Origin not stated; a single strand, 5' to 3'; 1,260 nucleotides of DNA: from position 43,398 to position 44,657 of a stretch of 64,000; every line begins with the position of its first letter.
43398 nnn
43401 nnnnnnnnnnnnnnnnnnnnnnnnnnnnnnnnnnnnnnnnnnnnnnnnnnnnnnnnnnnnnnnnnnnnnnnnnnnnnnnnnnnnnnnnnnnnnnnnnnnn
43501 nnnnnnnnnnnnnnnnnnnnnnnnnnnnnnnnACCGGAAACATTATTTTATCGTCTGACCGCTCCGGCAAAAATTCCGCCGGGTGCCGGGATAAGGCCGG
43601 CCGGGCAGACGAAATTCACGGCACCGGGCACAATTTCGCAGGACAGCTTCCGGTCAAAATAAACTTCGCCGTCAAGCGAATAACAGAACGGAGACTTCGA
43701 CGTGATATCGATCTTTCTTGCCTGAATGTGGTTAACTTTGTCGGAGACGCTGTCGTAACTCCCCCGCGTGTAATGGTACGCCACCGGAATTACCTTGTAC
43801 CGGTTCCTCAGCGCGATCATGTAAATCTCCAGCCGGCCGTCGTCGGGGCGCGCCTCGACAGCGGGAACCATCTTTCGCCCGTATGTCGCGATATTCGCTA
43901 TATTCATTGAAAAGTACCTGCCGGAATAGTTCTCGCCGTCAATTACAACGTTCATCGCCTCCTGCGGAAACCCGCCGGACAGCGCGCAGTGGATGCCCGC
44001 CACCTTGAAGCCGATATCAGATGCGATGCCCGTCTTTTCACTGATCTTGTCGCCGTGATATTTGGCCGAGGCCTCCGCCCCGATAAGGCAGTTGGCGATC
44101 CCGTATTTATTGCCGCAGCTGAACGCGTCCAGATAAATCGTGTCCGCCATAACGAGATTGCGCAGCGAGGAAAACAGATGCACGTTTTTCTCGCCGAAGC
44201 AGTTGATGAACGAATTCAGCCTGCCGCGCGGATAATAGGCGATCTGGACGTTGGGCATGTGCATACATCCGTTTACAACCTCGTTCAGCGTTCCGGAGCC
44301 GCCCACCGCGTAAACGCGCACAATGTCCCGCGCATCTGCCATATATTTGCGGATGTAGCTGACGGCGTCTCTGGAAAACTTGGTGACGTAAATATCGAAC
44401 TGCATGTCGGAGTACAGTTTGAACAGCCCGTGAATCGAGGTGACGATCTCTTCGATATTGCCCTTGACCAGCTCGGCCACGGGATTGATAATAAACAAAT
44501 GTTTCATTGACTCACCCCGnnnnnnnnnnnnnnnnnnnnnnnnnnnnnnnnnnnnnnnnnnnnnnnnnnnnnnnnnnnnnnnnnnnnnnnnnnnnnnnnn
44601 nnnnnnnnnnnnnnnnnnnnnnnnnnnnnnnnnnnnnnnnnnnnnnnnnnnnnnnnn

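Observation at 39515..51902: Six-gene, 12.4-kb signalling operon joining a branched His-Asp-His-Asp phosphorelay to c-di-GMP modules and a lipid-kinase-like gene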

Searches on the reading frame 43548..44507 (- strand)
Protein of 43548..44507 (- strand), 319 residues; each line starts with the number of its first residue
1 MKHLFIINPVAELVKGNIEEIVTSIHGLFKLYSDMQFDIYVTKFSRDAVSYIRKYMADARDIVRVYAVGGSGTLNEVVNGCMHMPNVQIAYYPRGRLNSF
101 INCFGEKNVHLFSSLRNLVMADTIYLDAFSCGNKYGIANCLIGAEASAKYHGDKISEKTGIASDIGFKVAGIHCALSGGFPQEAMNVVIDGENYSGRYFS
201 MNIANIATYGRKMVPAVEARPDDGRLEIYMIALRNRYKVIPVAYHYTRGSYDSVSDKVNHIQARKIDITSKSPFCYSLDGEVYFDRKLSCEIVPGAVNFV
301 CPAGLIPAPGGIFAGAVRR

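Call 3: search_protein_families(library=pfam, proteins=[window:43548-44507:-], max_evalue=0.01)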
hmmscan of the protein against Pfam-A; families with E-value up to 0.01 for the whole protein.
window:43548-44507:- (319 aa): 2 families
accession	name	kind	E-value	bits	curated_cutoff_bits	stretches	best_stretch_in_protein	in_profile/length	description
PF19279.4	YegS_C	-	2.8e-14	53.6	27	1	179-300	37-157/158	YegS C-terminal NAD kinase beta sandwich-like domain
PF00781.29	DAGK_cat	-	2e-11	44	23.6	1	3-123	2-117/125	Diacylglycerol kinase catalytic domain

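Call 21: find_related_loci(query=A1, collection=genome_contigs, flank=8000)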
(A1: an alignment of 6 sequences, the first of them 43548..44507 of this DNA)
Query A1 (319 aa) in genome_contigs; peptide patterns used: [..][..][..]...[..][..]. (x = any residue, [..] = any of these).
600 stretches matched a pattern (row limit reached: there are more); 549 encode a relative of the query (tblastn E <= 1e-3); the best 80 are kept; 80 distinct loci.
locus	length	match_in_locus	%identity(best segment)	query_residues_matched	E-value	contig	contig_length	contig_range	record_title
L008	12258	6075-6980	42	1-303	5e-77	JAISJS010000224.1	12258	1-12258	MAG: Treponema sp. isolate Hs463_bin133 k119_2789615, whole genome shotgun sequence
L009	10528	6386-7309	40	1-308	3e-73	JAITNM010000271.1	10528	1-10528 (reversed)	MAG: Treponema sp. isolate Po218_bin16 k119_4736701, whole genome shotgun sequence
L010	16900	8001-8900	38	1-302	4e-70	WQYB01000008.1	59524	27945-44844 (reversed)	MAG: Treponema sp. isolate Emb289P3bin69 Ga0123356_10000269, whole genome shotgun sequence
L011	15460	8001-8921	40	1-302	8e-69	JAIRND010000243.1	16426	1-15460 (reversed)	MAG: Treponema sp. isolate Cd354_bin14 k119_2152710, whole genome shotgun sequence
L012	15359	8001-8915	36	1-305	1e-68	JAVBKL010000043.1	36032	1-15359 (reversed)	MAG: Eubacteriales bacterium isolate GLO_MAG_00264 c_000000845555, whole genome shotgun sequence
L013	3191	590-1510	40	1-305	1e-68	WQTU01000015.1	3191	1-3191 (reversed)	MAG: Spirochaetes bacterium isolate Cu122P1bin9 JGI20163J26743_11522574, whole genome shotgun sequence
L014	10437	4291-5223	37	1-311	4e-67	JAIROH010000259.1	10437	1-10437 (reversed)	MAG: Treponema sp. isolate Cd354_bin69 k119_2441673, whole genome shotgun sequence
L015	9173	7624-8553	39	1-308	2e-66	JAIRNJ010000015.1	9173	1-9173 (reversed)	MAG: Treponema sp. isolate Cd354_bin24 k119_102361, whole genome shotgun sequence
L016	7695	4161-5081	38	1-302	3e-65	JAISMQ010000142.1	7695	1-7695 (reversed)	MAG: Treponema sp. isolate Im510_bin46 k119_2596314, whole genome shotgun sequence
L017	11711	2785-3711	38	1-304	4e-65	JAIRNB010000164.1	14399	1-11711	MAG: Treponema sp. isolate Cd354_bin128 k119_111703, whole genome shotgun sequence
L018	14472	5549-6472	39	1-308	8e-65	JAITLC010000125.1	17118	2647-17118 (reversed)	MAG: Treponema sp. isolate Pcl387_bin87 k119_1630369, whole genome shotgun sequence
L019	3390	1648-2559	37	1-302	1e-64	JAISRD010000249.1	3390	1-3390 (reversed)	MAG: Treponema sp. isolate Kf353_bin43 k119_75121, whole genome shotgun sequence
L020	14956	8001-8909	37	1-305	2e-64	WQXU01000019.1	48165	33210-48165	MAG: Treponema sp. isolate Emb289P3bin52 Ga0123356_10000424, whole genome shotgun sequence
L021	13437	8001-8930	38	1-308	4e-64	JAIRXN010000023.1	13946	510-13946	MAG: Treponema sp. isolate Gsp477_bin163 k119_287502, whole genome shotgun sequence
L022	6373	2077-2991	34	1-305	1e-63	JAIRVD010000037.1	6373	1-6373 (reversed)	MAG: Clostridiales bacterium isolate Ehx436_bin4 k119_159818, whole genome shotgun sequence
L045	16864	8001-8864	32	1-302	4e-41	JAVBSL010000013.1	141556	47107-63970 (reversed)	MAG: Lachnospiraceae bacterium isolate EPI_MAG_00222 c_000012069205, whole genome shotgun sequence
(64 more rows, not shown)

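Call 22: search_solved_structures(query=A1, max_evalue=0.01, show_alignments=2)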
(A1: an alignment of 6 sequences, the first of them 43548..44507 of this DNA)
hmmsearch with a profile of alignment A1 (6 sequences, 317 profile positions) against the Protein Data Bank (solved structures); distinct sequences matched with E-value up to 0.01: 8.
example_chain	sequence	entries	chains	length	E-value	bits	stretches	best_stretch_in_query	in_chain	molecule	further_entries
2qv7_A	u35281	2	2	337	3.9e-15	59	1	66-311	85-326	Diacylglycerol Kinase DgkB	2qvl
3s40_A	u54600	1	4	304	1.3e-14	57.3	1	2-295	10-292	diacylglycerol kinase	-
4wrr_A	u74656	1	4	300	1.3e-14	57.3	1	2-295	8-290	putative diacylglycerol kinase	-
3t5p_A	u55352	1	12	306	1.4e-14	57.2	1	2-295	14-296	BmrU protein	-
4wer_A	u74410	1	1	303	7.2e-12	48.3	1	62-300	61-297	Diacylglycerol kinase catalytic domain protein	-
2jgr_A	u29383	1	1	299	2.4e-07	33.4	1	52-301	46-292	YEGS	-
2bon_A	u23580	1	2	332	2.7e-07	33.3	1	52-301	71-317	LIPID KINASE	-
2p1r_A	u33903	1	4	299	2e-05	27.1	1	50-301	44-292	Lipid kinase yegS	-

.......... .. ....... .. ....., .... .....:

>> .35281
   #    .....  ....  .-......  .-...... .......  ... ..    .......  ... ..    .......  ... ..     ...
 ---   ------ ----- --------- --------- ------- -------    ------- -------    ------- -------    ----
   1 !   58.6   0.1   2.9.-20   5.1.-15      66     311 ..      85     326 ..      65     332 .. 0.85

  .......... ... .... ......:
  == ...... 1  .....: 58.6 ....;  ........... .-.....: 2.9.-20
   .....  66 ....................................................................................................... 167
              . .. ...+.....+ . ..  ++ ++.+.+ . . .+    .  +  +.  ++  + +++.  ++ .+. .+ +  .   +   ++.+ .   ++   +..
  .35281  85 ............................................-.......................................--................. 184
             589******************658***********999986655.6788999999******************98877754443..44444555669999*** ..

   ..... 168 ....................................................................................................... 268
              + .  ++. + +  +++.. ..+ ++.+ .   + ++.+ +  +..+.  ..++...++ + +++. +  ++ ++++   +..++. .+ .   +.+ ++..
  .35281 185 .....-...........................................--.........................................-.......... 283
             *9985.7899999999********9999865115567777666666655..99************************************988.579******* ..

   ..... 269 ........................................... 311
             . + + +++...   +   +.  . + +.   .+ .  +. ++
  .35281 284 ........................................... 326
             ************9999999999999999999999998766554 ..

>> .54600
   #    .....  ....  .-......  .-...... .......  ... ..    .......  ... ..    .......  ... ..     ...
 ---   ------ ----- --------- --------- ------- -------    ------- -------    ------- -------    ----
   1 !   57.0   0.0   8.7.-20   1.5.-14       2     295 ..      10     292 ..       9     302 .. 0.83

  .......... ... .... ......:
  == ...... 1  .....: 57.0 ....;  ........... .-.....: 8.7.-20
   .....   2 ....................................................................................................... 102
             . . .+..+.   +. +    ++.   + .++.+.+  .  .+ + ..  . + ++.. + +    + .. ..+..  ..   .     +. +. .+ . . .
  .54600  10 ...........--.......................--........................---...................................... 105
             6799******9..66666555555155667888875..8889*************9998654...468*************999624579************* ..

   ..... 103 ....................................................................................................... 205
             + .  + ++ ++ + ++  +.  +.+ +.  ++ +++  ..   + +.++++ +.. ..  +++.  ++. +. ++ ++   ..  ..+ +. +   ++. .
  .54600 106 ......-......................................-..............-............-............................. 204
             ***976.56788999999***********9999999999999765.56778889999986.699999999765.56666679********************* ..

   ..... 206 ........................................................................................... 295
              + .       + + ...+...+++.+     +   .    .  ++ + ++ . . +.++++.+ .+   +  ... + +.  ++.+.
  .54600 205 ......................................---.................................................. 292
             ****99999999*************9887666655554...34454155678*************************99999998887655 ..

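Call 38: find_encoding_contigs(protein=window:43548-44507:-, flank=1000, max_places=3)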
Protein window:43548-44507:- (319 aa): no gene with exactly this product is on record in the collection.

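Call 41: search_protein_families(library=pfam, proteins=[L012:6937-7986:+, L022:998-1969:+, L020:8963-11650:+, L045:8888-11890:+, L045:11838-13019:+, L010:8963-11119:+, L008:9449-10066:+], max_evalue=0.01)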
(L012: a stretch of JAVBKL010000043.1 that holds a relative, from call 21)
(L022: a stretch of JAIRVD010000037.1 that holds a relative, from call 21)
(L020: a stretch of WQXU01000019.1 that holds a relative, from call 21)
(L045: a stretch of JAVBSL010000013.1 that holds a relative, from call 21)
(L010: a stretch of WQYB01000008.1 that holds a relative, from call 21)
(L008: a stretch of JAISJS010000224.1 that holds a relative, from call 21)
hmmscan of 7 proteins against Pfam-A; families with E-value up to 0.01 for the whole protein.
L012:6937-7986:+ (349 aa): 1 family
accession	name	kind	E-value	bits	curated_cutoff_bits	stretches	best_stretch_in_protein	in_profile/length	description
PF00072.30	Response_reg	-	1.4e-24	86.8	30.2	1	233-342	1-109/111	Response regulator receiver domain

L022:998-1969:+ (323 aa): 2 families
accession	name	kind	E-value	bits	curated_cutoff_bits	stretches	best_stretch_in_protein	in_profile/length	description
PF00072.30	Response_reg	-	5.2e-24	85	30.2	1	208-318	1-110/111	Response regulator receiver domain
PF14276.11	DUF4363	-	0.00053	20.4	27.5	0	29-68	58-97/107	Domain of unknown function (DUF4363)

L020:8963-11650:+ (895 aa): 4 families
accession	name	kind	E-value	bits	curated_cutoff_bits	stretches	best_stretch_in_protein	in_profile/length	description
PF02518.31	HATPase_c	-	7.7e-28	97.6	26.4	1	424-536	1-108/111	Histidine kinase-, DNA gyrase B-, and HSP90-like ATPase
PF00072.30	Response_reg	-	6.5e-20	71.8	30.2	1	579-688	1-109/111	Response regulator receiver domain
PF00512.31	HisKA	-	1.6e-18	66.9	26.9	1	311-377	1-66/66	His Kinase A (phospho-acceptor) domain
PF14501.12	HATPase_c_5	-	0.0018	18.6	22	1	429-524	6-91/102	GHKL domain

L045:8888-11890:+ (1000 aa): 5 families
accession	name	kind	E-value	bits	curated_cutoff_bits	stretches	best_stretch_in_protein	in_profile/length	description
PF02518.31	HATPase_c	-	5.2e-27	94.9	26.4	1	411-525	1-110/111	Histidine kinase-, DNA gyrase B-, and HSP90-like ATPase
PF00072.30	Response_reg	-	1.1e-23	83.9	30.2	1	669-783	1-110/111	Response regulator receiver domain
PF00512.31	HisKA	-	3.3e-18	65.9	26.9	1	299-364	1-66/66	His Kinase A (phospho-acceptor) domain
PF00989.32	PAS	-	0.00013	22.4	22.6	1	180-245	3-70/113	PAS fold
PF01627.28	Hpt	-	0.00024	21.7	24.6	1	833-893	4-68/84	Hpt domain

L045:11838-13019:+ (393 aa): 3 families
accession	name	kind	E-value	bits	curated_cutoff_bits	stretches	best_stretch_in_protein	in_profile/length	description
PF13487.12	HD_5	-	2.4e-33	115.7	27.2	1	183-358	5-168/170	HD domain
PF00072.30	Response_reg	-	3.5e-25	88.8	30.2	1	29-140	1-111/111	Response regulator receiver domain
PF01966.28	HD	-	9.2e-17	61.8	22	1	216-328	15-115/116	HD domain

L010:8963-11119:+ (718 aa): 4 families
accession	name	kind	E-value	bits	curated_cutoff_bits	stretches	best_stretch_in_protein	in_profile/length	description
PF02518.31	HATPase_c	-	1.1e-26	93.9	26.4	1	413-526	1-109/111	Histidine kinase-, DNA gyrase B-, and HSP90-like ATPase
PF00512.31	HisKA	-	3.5e-19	69.1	26.9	1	300-366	1-66/66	His Kinase A (phospho-acceptor) domain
PF00072.30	Response_reg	-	8.5e-17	61.8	30.2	1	574-693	1-109/111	Response regulator receiver domain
PF14501.12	HATPase_c_5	-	0.00029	21.2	22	1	418-514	6-92/102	GHKL domain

L008:9449-10066:+ (205 aa): 1 family
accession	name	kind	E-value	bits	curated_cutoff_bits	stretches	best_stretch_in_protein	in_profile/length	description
PF00072.30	Response_reg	-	2.4e-26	92.5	30.2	1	9-119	1-110/111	Response regulator receiver domain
